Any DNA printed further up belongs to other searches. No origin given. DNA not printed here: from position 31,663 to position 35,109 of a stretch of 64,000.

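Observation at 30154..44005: KDO-biosynthesis genes fused into one operon with an ATPase-less FtsX-type permease system: a candidate undescribed envelope transport or remodelling module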

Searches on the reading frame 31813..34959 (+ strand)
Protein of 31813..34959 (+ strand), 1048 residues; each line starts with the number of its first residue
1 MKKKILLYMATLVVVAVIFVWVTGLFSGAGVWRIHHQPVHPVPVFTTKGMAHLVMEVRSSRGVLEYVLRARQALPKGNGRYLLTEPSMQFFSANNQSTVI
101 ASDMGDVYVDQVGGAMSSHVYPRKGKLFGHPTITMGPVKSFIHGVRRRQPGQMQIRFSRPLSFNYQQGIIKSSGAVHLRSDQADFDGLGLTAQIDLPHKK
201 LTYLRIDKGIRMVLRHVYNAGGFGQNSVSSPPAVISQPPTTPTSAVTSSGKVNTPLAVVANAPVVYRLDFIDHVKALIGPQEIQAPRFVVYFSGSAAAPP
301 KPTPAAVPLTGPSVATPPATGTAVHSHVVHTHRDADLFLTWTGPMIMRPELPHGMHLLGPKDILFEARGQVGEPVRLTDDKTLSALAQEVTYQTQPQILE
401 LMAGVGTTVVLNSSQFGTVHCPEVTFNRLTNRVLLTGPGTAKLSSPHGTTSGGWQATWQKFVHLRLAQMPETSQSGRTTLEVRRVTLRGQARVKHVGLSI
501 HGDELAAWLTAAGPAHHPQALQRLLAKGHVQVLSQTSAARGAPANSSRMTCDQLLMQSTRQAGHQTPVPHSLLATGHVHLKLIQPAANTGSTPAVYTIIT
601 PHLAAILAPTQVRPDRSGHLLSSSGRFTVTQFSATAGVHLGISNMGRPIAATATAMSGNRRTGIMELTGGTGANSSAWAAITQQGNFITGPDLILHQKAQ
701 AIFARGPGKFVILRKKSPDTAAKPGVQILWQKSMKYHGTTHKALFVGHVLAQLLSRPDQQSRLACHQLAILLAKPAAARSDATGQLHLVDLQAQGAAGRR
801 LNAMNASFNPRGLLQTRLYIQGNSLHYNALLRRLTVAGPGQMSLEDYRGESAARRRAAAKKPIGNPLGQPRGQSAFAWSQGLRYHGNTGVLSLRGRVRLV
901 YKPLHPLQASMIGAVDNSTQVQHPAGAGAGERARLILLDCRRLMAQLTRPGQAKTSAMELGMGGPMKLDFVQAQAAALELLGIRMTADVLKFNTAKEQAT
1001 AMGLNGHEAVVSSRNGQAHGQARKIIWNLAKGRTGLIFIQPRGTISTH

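Call 4: search_protein_families(library=pfam, proteins=[window:31813-34959:+], max_evalue=0.1)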
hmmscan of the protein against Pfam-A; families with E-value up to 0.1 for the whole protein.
window:31813-34959:+ (1048 aa): 2 families
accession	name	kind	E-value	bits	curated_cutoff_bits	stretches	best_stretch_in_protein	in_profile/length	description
PF06835.18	LptC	-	1.5e-05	25.1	21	1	12-108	1-95/175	Lipopolysaccharide-assembly, LptC-related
PF03968.19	LptD_N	-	0.00012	22.7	20.4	0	994-1036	45-87/113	LptA/(LptD N-terminal domain) LPS transport protein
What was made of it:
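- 31813..34959 (+): 'LptCA': an N-terminal TM anchor followed by an almost all-beta chain of Lpt-type jellyroll modules. It looks like an LptC-like head fused to at least three OstA/LptA-like repeats. Call 4: Pfam LptC and LptD_N.
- Checked: 1048-aa ORF, 31813-34959: Pfam LptC on residues 12-108 (25.1 bits, cutoff 21) and LptD_N/OstA on residues 994-1036 (22.7 bits, cutoff 20.4) (call 4).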

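Call 5: search_protein_families(library=ncbifam, proteins=[window:31813-34959:+], max_evalue=0.1)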
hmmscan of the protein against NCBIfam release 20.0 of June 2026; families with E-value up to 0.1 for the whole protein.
window:31813-34959:+ (1048 aa): 1 family
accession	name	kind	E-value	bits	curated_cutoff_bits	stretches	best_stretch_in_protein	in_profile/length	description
TIGR04409.1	LptC_YrbK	equivalog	1.4e-05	24.7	38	0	8-110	4-103/180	LPS export ABC transporter periplasmic protein LptC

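Call 10: search_solved_structures(query=window:31813-34959:+, max_evalue=1, show_alignments=2)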
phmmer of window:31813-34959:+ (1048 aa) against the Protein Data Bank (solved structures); distinct sequences matched with E-value up to 1: 0.

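Call 45: search_solved_structures(query=A3, max_evalue=10, show_alignments=2)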
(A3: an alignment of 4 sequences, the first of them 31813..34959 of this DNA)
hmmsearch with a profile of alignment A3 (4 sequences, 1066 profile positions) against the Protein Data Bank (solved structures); distinct sequences matched with E-value up to 10: 2.
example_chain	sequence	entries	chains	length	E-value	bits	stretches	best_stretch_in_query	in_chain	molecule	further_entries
2gqb_A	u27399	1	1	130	0.086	14.2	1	216-294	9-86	conserved hypothetical protein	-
7dr0_D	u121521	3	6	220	4.5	8.5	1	250-361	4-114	Photosystem I reaction center subunit II, cyanelle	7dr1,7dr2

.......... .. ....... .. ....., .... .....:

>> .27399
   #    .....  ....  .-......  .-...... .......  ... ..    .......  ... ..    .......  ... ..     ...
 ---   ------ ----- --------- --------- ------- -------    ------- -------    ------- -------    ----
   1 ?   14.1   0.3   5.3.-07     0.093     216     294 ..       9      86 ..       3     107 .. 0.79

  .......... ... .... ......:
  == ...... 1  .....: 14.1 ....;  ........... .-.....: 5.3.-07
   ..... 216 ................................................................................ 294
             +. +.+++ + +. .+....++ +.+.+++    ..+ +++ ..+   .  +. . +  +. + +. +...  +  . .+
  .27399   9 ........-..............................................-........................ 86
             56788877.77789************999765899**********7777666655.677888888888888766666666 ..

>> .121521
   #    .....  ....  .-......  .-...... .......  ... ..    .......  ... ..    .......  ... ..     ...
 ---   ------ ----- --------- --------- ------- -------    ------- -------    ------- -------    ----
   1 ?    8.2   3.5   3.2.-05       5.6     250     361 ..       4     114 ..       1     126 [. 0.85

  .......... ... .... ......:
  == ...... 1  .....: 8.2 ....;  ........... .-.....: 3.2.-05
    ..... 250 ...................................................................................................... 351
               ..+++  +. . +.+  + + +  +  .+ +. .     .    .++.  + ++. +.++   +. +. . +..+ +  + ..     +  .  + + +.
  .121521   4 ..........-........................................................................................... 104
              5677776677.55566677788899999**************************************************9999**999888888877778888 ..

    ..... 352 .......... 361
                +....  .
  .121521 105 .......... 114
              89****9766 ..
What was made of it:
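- Closest known: LptC-LptA bridge of the LptB2FGC-A-DE pathway and the kdsD-kdsC-lptC-lptA-lptB operon. Different: There is no sequence-level PDB hit (calls 10, 45).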

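Call 49: find_homologous_proteins(query=A3)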
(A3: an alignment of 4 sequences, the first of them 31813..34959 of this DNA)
Query A3 (4 sequences) (1048 aa, profile of the alignment): 9 proteins with E <= 0.001 among 8000 candidates.
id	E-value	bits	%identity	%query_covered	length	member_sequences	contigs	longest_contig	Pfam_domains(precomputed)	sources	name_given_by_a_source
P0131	0.0e+0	1750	77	100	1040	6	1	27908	-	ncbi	-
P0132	0.0e+0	1698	91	100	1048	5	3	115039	-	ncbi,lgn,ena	-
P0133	0.0e+0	1530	27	100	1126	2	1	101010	-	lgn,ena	-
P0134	0.0e+0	1407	72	100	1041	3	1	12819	-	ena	-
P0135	0.0e+0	1165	76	74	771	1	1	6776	-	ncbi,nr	ncbi:MAG: hypothetical protein HKL95_08475, partial [Phycisphaerae bacterium]|nr:hypothetical protei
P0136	7.2e-30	122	21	34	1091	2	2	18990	-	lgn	-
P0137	9.1e-27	112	28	10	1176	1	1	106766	PF03968.20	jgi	jgi:hypothetical protein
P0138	9.5e-26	109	22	22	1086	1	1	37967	-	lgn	-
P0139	6.1e-5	40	24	16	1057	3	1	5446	-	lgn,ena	-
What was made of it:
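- Closest known: LptC-LptA bridge of the LptB2FGC-A-DE pathway and the kdsD-kdsC-lptC-lptA-lptB operon. Different: Only 9 homologues were retrievable (call 49).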

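Call 50: find_encoding_contigs(protein=P0137, flank=10000, max_places=2)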
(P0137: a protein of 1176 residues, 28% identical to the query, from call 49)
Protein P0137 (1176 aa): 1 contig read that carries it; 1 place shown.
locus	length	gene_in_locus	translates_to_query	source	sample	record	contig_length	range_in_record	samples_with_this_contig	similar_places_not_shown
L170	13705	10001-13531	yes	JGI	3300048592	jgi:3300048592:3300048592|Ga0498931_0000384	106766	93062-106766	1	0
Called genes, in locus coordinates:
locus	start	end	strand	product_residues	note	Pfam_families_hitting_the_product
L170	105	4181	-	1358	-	-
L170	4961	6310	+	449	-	PF00005:ABC_tran (faint), PF01926:MMR_HSR1, PF02421:FeoB_N, PF00009:GTP_EFTU, PF00350:Dynamin_N (weak), PF01926:MMR_HSR1, PF02421:FeoB_N, PF14714:KH_dom-like, +4 more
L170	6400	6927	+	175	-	-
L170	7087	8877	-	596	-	PF08323:Glyco_transf_5, PF20706:GT4-conflict, PF13439:Glyco_transf_4, PF13579:Glyco_trans_4_4, PF00534:Glycos_transf_1, PF13692:Glyco_trans_1_4, PF13524:Glyco_trans_1_2 (weak), PF11154:DUF2934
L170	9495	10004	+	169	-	PF00702:Hydrolase (faint), PF08282:Hydrolase_3 (weak)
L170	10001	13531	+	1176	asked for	PF03968:LptD_N (faint)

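Call 51: find_encoding_contigs(protein=P0138, flank=10000, max_places=2)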
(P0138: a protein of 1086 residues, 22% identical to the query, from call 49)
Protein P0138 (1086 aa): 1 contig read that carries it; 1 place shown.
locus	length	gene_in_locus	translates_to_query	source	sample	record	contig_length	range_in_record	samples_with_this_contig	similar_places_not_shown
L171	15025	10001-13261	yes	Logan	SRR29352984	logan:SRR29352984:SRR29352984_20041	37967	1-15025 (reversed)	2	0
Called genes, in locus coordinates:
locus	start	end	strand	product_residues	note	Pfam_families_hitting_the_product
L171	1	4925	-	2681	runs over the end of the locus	-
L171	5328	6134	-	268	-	PF01177:Asp_Glu_race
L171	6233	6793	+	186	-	PF07743:HSCB_C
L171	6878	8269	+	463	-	PF01595:CNNM, PF00571:CBS (faint), PF03471:CorC_HlyC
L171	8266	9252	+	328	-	PF01595:CNNM, PF00571:CBS (faint)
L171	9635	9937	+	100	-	-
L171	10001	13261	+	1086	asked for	-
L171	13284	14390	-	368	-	PF05343:Peptidase_M42, PF01546:Peptidase_M20 (weak)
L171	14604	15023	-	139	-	?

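Call 52: find_encoding_contigs(protein=P0136, flank=10000, max_places=2)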
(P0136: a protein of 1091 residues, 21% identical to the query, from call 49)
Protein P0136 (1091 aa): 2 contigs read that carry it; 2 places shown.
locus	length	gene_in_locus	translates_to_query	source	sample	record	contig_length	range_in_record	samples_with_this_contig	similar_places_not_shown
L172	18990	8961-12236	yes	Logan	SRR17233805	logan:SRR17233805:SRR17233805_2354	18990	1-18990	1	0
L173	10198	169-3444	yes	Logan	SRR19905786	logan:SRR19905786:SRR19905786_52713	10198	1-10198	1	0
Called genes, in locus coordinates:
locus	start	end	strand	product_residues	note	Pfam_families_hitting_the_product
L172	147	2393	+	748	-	PF02897:Peptidase_S9_N, PF00326:Peptidase_S9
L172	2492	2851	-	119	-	PF13682:CZB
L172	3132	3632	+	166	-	-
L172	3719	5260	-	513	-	PF05368:NmrA, PF00106:adh_short (faint), PF01370:Epimerase, PF13460:NAD_binding_10, PF16363:GDP_Man_Dehyd (weak), PF11066:DUF2867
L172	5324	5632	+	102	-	-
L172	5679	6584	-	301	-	PF02616:SMC_ScpA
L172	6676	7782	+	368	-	PF13580:SIS_2 (faint), PF01380:SIS, PF00571:CBS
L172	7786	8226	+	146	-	-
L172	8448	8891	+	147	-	-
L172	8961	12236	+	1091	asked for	-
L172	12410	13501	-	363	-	PF05343:Peptidase_M42, PF01546:Peptidase_M20 (weak)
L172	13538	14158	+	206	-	PF20461:DUF6714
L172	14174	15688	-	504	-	-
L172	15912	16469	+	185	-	-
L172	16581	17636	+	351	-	PF25145:NfeD1b_N, PF01343:Peptidase_S49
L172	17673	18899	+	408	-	PF03435:Sacchrp_dh_NADP, PF16653:Sacchrp_dh_C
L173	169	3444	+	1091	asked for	-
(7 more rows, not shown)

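Call 69: predict_structure(alignment_id=A5)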
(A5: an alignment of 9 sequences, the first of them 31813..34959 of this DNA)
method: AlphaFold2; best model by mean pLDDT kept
length: 1048 residues; sequences in the alignment: 9
mean_pLDDT: 60.6   pTM: 0.41
mean pLDDT of the five models: 60.6, 56.5, 55.5, 55.5, 49.0
residues with pLDDT >= 90: 99; 70-90: 351; 50-70: 160; < 50: 438
segments of 3 or more residues with pLDDT < 50: 1-4, 21-52, 112-119, 217-262, 295-333, 436-637, 642-676, 717-720, 777-785, 850-869, 908-933, 952-957, 961-963
pLDDT, mean of each block of 10 residues (from residue 1): 50 55 37 25 25 61 73 66 83 80 83 41 84 88 77 89 87 91 86 77 86 63 23 27 26 26 73 81 87 49 26 25 25 64 87 62 80 78 79 80 75 65 72 52 40 41 39 38 47 43 48 43 40 27 37 43 36 38 36 37 30 27 31 43 39 34 37 46 71 66 85 61 78 87 91 81 92 57 56 81 85 82 87 86 77 43 43 85 84 90 61 33 31 72 82 47 63 88 84 84 77 71 83 75 54
secondary structure, 60 per line:
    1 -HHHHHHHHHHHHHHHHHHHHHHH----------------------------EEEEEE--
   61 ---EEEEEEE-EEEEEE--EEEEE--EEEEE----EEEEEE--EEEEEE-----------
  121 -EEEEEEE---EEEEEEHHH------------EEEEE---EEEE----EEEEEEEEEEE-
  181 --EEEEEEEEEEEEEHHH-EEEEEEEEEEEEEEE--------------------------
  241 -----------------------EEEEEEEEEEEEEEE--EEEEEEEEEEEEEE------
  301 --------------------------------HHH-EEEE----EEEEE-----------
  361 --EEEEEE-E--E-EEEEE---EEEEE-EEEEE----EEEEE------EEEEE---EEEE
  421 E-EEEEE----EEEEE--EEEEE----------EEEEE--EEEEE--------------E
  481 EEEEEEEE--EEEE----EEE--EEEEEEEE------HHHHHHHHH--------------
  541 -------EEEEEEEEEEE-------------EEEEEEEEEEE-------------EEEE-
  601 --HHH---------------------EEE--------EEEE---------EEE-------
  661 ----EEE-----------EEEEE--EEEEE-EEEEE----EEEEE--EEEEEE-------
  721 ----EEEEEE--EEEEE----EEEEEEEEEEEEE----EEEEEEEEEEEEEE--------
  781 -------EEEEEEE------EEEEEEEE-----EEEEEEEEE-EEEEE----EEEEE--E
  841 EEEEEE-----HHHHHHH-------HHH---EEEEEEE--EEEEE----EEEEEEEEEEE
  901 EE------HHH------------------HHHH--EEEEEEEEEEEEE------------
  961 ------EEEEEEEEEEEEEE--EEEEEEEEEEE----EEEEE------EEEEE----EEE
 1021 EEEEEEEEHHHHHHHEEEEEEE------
elements in order (helices of 4 or more, strands of 3 or more residues): H2-24 E53-58 E64-70 E72-77 E80-84 E87-91 E96-101 E104-109 E122-128 E132-137 E153-157 E161-164 E169-179 E183-195 E200-214 E264-278 E281-294 E337-340 E345-349 E363-368 E375-379 E383-387 E389-393 E398-402 E409-413 E417-421 E423-427 E432-436 E439-443 E454-458 E461-465 E480-488 E491-494 E499-501 E504-511 H518-526 E548-558 E572-582 E596-599 E627-629 E638-641 E651-653 E665-667 E679-683 E686-690 E692-696 E701-705 E708-713 E725-730 E733-737 E742-754 E759-772 E788-794 E801-808 E814-822 E824-828 E833-837 E840-846 H852-858 E872-878 E881-885 E890-902 H930-933 E936-948 E967-980 E983-993 E998-1002 E1009-1013 E1018-1028 H1029-1035 E1036-1042
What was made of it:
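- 31813..34959 (+): Call 69: AF2 model with helix 2-24 and beta structure thereafter, mean pLDDT 60.6.
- On Lpt periplasmic bridge proteins (LptC/LptA/OstA jellyroll): The model pLDDT is only 60.6, and residues 436-676 are unreliable (call 69). Helix 2-24 in the model (call 69).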
